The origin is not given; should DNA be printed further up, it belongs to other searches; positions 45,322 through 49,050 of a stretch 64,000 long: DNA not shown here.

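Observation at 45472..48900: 1142-aa hybrid histidine kinase with three tandem receiver domains and a terminal Hpt: a complete phosphorelay in one polypeptide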

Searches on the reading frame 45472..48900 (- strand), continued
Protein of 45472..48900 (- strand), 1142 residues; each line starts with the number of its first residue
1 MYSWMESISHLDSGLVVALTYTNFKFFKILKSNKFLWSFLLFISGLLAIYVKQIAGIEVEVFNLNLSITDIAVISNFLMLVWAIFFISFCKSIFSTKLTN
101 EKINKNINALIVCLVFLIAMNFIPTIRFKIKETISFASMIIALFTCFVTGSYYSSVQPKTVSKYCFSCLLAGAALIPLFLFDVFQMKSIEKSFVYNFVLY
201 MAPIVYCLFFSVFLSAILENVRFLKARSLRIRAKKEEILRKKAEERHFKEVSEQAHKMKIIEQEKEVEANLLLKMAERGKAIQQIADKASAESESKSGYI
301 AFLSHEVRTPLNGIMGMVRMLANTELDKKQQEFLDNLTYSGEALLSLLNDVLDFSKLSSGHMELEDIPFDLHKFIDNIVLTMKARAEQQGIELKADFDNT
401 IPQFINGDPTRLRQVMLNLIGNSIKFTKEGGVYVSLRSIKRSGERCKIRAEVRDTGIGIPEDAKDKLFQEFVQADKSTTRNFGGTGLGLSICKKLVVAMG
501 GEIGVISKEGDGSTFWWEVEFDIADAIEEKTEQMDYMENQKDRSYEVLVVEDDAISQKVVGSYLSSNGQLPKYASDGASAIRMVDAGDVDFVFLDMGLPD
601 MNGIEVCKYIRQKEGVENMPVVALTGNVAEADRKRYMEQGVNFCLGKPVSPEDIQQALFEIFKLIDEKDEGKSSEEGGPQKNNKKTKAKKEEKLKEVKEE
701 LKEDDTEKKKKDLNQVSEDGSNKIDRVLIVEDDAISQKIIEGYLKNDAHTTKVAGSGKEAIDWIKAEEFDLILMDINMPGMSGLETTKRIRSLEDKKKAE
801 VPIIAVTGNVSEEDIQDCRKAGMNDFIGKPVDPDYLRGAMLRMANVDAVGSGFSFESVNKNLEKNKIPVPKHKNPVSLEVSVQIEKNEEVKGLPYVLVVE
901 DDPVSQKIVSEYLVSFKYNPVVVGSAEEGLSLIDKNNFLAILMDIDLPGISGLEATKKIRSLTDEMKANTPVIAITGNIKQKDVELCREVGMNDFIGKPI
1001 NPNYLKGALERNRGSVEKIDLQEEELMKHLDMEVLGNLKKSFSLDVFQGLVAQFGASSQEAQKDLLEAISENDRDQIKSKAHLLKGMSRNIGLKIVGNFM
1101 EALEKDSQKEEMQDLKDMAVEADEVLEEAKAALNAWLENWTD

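Call 13: find_encoding_contigs(protein=window:45472-48900:-, flank=10000, max_places=3)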
Protein window:45472-48900:- (1142 aa): 1 contig read that carries it; 1 place shown.
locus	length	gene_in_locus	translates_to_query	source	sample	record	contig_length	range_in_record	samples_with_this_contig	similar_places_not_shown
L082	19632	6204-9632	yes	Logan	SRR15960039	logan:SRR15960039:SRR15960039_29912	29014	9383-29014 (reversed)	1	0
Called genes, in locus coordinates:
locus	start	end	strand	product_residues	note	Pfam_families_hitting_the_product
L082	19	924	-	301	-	-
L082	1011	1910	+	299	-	PF00483:NTP_transferase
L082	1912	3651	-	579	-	PF01368:DHH, PF02272:DHHA1, PF17768:RecJ_OB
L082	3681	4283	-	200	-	-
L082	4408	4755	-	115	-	PF11969:DcpS_C, PF01230:HIT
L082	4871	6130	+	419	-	PF00089:Trypsin, PF13365:Trypsin_2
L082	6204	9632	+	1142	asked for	PF00512:HisKA, PF02518:HATPase_c, PF00072:Response_reg, PF20274:cREC_REC (faint), PF00072:Response_reg, PF01627:Hpt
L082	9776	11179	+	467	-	PF19295:SufBD_N, PF01458:SUFBD_core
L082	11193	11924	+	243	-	PF02463:SMC_N (faint), PF00005:ABC_tran, PF13304:AAA_21 (faint)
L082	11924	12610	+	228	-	PF01458:SUFBD_core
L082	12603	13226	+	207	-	PF05099:TerB (weak), PF00226:DnaJ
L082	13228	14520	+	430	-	PF01029:NusB, PF01189:Methyltr_RsmB-F, PF01728:FtsJ (weak), PF13649:Methyltransf_25 (weak), PF13847:Methyltransf_31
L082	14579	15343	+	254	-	PF01026:TatD_DNase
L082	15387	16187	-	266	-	PF00557:Peptidase_M24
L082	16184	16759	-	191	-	PF02677:QueH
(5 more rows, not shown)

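Call 18: list_cluster_members(proteins=[window:45472-48900:-, P0002, P0003, P0005, P0011, P0040])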
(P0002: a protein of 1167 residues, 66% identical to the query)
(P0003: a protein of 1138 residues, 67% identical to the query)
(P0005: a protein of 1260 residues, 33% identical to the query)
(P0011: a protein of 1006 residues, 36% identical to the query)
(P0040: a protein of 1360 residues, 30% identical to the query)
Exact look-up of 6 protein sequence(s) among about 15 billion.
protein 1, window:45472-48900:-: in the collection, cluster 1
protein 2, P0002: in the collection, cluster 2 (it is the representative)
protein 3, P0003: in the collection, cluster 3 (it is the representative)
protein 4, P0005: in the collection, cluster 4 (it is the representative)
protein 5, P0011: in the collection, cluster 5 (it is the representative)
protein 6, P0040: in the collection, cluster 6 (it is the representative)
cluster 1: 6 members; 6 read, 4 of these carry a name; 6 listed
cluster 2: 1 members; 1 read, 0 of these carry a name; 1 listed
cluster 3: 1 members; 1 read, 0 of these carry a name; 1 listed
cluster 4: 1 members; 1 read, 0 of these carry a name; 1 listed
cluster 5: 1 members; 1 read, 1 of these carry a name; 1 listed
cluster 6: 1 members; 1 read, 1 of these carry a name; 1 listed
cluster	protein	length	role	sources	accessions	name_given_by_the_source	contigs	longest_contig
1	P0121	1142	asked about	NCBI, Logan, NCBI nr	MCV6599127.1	MAG: response regulator [Alphaproteobacteria bacterium] | response regulator [Alphaproteobacteria bacterium]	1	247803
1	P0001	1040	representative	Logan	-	-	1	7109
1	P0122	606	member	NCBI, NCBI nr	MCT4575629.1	MAG: ATP-binding protein, partial [Alphaproteobacteria bacterium] | ATP-binding protein [Alphaproteobacteria bacterium]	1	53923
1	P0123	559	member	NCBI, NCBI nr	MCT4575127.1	MAG: response regulator, partial [Alphaproteobacteria bacterium] | response regulator [Alphaproteobacteria bacterium]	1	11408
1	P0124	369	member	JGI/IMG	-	CheY-like chemotaxis protein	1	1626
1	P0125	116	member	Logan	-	-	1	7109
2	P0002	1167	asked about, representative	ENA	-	-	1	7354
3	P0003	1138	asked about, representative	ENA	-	-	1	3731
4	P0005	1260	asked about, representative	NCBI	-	-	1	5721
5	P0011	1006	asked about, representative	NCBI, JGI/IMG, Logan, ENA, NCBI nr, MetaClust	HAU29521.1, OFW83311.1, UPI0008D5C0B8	MAG TPA: hypothetical protein DCW68_05350 [Rhodospirillaceae bacterium] | MAG: hypothetical protein A2018_02300 [Alphaproteobacteria bacterium GWF2_58_20] | status=active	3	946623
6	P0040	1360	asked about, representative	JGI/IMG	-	PAS domain S-box-containing protein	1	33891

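Call 29: search_protein_families(library=pfam, proteins=[P0040, P0026, P0011, P0005, P0029], max_evalue=0.001)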
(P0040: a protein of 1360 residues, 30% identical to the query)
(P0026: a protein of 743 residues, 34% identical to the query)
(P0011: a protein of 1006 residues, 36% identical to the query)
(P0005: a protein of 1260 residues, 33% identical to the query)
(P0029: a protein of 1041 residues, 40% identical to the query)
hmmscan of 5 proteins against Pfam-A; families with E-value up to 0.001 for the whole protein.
P0040 (1360 aa): 9 families
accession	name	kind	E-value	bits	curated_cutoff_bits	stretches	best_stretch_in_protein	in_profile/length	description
PF00072.30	Response_reg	-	1.2e-79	264.2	30.2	3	883-995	2-110/111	Response regulator receiver domain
PF02518.31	HATPase_c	-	1.4e-28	100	26.4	1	578-705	1-110/111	Histidine kinase-, DNA gyrase B-, and HSP90-like ATPase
PF00512.31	HisKA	-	3.6e-22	78.6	26.9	1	467-531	2-66/66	His Kinase A (phospho-acceptor) domain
PF01627.28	Hpt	-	7.3e-14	52.2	24.6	1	1250-1337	1-83/84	Hpt domain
PF12729.13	4HB_MCP_1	-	6.2e-11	42.6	27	1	31-131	2-101/181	Four helix bundle sensory module for signal transduction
PF00672.30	HAMP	-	1.9e-10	41.3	25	1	266-311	6-51/53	HAMP domain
PF24896.1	Receiver_CRE1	-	2.2e-09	38.1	27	0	1063-1176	9-131/136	AHK4/CRE1/WOL first receiver domain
PF23198.2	PDE8A_N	-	1.1e-08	35.5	29.6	1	898-967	29-97/147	PDE8A-like, N-terminal domain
PF08448.16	PAS_4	-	9.4e-08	32.7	23.1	1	343-448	7-110/110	PAS fold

P0026 (743 aa): 6 families
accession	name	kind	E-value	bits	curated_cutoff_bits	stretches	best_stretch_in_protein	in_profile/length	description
PF00072.30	Response_reg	-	2.1e-46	157.1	30.2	2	497-607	2-109/111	Response regulator receiver domain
PF02518.31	HATPase_c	-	5.9e-29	101.2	26.4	1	200-314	2-110/111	Histidine kinase-, DNA gyrase B-, and HSP90-like ATPase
PF00512.31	HisKA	-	2.7e-24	85.4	26.9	1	88-152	2-66/66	His Kinase A (phospho-acceptor) domain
PF01627.28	Hpt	-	6.1e-17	62.1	24.6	1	656-732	2-78/84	Hpt domain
PF24896.1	Receiver_CRE1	-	5.6e-10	40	27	1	329-455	3-135/136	AHK4/CRE1/WOL first receiver domain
PF23198.2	PDE8A_N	-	6.7e-05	23.3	29.6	0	511-585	28-102/147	PDE8A-like, N-terminal domain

P0011 (1006 aa): 4 families
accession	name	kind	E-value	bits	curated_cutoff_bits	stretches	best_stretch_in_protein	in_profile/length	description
PF00072.30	Response_reg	-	1.6e-44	151.1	30.2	2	740-855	1-110/111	Response regulator receiver domain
PF02518.31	HATPase_c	-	1.4e-26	93.6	26.4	1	424-537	1-109/111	Histidine kinase-, DNA gyrase B-, and HSP90-like ATPase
PF00512.31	HisKA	-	6.5e-21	74.6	26.9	1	312-377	1-66/66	His Kinase A (phospho-acceptor) domain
PF01627.28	Hpt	-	1.2e-11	45.1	24.6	1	912-996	2-82/84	Hpt domain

P0005 (1260 aa): 4 families
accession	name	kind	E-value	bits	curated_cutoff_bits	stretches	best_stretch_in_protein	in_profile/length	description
PF00072.30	Response_reg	-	3.6e-74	246.5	30.2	3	587-695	2-110/111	Response regulator receiver domain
PF02518.31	HATPase_c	-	1e-25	90.7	26.4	1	418-540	1-109/111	Histidine kinase-, DNA gyrase B-, and HSP90-like ATPase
PF00512.31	HisKA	-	7.4e-18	64.8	26.9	1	306-371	1-66/66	His Kinase A (phospho-acceptor) domain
PF01627.28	Hpt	-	5.3e-11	43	24.6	1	1169-1237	2-74/84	Hpt domain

P0029 (1041 aa): 6 families
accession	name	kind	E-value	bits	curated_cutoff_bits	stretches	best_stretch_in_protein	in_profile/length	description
PF02518.31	HATPase_c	-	1e-30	106.9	26.4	1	594-714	1-109/111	Histidine kinase-, DNA gyrase B-, and HSP90-like ATPase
PF00072.30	Response_reg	-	2.2e-27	95.9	30.2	1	742-855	1-110/111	Response regulator receiver domain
PF00512.31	HisKA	-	8.1e-20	71.1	26.9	1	482-547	1-66/66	His Kinase A (phospho-acceptor) domain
PF01627.28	Hpt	-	2e-10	41.2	24.6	1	950-1021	2-76/84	Hpt domain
PF07695.17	7TMR-DISM_7TM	-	2e-06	28.4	29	1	211-405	11-203/205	7TM diverse intracellular signalling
PF07696.17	7TMR-DISMED2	-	2.1e-06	28.1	22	1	50-114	2-65/136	7TMR-DISM extracellular 2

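Call 44: search_solved_structures(query=window:45472-48900:-, max_evalue=1e-20)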
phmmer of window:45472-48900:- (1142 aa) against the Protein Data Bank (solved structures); distinct sequences matched with E-value up to 1e-20: 16.
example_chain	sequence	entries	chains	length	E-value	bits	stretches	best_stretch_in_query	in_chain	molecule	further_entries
7p8e_A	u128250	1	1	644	4.1e-76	260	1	270-437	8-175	Receiver domain of histidine kinase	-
6qrj_A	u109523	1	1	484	5.4e-67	229.8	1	300-525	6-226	Hybrid kinase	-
7z8n_A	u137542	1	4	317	3.2e-59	204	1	283-518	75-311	Histidine kinase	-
7n0e_B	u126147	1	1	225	3.3e-44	154.3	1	297-515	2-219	Histidine kinase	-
6dk8_A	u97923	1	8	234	3.6e-44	154.2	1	299-517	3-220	RetS (Regulator of Exopolysaccharide and Type III Secretion)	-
6dk7_A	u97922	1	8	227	4.4e-44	153.9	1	299-516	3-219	RetS (Regulator of Exopolysaccharide and Type III Secretion)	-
4jas_A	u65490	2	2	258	1.6e-36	128.8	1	294-520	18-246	Histidine kinase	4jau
5uht_A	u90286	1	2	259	9.3e-35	123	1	294-520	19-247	Sensor histidine kinase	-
3dge_A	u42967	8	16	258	9.4e-35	123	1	294-520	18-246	Sensor protein | Histidine kinase | Sensor histidine kinase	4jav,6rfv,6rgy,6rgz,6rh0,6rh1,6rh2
2c2a_A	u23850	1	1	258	9.4e-35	123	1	294-520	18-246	SENSOR HISTIDINE KINASE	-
6azr_A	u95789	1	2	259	4.6e-34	120.7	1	294-520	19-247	Sensor histidine kinase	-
6rh7_A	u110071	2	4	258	2.3e-33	118.4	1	294-520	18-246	Sensor histidine kinase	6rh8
4u7n_A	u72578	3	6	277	9.6e-24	86.6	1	284-522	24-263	Histidine protein kinase sensor protein | Histidine kinase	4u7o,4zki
5c93_A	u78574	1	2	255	1.8e-23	85.6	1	296-522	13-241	Histidine kinase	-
4i5s_A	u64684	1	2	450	3.5e-21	78.1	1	289-534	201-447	Putative histidine kinase CovS; VicK-like protein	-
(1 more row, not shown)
